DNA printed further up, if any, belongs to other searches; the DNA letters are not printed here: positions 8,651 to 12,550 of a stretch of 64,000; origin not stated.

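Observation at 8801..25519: Oversized, highly diverged dynein heavy chain with degenerate nucleotide-binding motifs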

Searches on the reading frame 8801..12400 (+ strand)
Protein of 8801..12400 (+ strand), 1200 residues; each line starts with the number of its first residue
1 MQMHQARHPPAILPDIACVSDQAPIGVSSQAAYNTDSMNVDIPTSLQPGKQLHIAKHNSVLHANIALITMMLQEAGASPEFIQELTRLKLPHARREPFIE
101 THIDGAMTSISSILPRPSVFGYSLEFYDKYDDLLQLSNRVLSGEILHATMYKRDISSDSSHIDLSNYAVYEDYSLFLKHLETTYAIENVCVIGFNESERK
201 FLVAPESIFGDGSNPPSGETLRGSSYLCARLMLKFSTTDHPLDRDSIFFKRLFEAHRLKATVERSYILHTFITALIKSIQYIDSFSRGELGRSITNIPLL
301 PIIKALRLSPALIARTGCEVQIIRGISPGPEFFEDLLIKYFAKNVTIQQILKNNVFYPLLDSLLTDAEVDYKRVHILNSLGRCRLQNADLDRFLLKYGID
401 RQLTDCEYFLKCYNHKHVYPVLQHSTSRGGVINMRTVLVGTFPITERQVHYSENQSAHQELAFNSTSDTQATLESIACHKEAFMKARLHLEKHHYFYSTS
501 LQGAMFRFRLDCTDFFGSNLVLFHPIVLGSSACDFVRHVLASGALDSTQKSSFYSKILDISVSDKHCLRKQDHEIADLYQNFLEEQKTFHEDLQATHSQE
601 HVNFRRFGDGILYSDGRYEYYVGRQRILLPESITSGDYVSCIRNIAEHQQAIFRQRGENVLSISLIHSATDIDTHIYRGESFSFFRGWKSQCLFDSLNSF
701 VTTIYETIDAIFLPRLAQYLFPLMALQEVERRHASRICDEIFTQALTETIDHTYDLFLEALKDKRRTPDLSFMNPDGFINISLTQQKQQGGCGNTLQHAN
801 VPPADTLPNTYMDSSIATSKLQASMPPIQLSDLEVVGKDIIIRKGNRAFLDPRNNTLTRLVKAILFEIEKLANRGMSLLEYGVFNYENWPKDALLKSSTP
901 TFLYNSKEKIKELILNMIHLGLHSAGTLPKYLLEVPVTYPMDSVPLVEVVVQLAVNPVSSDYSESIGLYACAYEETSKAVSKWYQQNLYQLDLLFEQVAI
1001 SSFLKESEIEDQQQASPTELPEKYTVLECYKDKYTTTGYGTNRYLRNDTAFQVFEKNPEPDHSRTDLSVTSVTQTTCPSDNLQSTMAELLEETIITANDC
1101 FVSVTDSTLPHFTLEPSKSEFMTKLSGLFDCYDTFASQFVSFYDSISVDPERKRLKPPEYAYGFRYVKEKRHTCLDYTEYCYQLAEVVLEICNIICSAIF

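Call 76: predict_structure(alignment_id=A3)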
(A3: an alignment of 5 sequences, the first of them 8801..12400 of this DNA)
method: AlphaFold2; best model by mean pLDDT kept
length: 1200 residues; sequences in the alignment: 5
mean_pLDDT: 30.2   pTM: 0.25
mean pLDDT of the five models: 30.2, 26.6, 26.5, 25.8, 24.2
residues with pLDDT >= 90: 0; 70-90: 0; 50-70: 0; < 50: 1200
segments of 3 or more residues with pLDDT < 50: 1-1200
pLDDT, mean of each block of 10 residues (from residue 1): 23 25 24 24 28 27 33 34 34 28 24 24 27 33 30 30 29 34 36 32 37 35 29 34 31 30 30 34 30 30 28 26 28 36 39 40 37 33 34 35 35 29 27 26 24 27 27 28 32 27 28 29 27 35 36 34 27 31 33 35 29 30 29 33 37 33 27 26 28 36 39 40 40 45 44 39 29 24 25 24 29 24 26 31 27 30 36 34 33 33 37 35 27 23 23 25 26 28 29 29 28 27 24 23 22 27 24 24 23 24 25 27 31 29 31 34 28 28 32 30
secondary structure, 60 per line:
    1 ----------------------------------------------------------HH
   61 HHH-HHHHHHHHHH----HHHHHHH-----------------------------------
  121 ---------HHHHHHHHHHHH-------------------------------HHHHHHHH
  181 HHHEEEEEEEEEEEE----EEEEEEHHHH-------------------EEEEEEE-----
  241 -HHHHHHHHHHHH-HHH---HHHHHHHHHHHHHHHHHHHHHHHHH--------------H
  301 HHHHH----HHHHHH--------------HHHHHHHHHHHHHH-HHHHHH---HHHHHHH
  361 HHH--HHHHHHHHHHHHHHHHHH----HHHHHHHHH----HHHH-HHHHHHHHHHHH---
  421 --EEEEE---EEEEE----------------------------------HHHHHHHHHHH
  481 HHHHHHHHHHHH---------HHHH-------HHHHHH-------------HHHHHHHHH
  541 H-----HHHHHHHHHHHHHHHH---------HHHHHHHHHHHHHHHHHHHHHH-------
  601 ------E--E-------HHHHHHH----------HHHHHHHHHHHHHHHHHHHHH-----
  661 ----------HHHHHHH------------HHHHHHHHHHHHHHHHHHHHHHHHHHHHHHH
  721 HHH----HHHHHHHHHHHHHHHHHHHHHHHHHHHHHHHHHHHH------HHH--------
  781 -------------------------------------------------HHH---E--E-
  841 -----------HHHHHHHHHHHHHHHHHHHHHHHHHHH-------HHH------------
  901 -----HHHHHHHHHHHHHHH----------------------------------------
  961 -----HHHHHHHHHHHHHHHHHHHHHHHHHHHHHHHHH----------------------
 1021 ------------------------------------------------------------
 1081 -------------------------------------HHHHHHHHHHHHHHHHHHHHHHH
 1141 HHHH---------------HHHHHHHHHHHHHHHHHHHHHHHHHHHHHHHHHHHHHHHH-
elements in order (helices of 4 or more, strands of 3 or more residues): H59-63 H65-74 H79-85 H130-141 H173-183 E184-195 E200-205 H206-209 E229-235 H242-253 H261-285 H300-305 H310-315 H330-343 H345-350 H354-363 H366-383 H388-396 H401-404 H406-417 E423-427 E431-435 H470-492 H502-505 H513-518 H532-541 H547-562 H572-593 H618-624 H635-655 H671-677 H690-723 H728-763 H852-878 H906-920 H966-998 H1118-1144 H1160-1199

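Call 92: search_solved_structures(query=A3, max_evalue=1)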
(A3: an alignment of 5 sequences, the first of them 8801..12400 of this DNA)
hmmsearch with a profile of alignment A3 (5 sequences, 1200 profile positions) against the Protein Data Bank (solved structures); distinct sequences matched with E-value up to 1: 0.
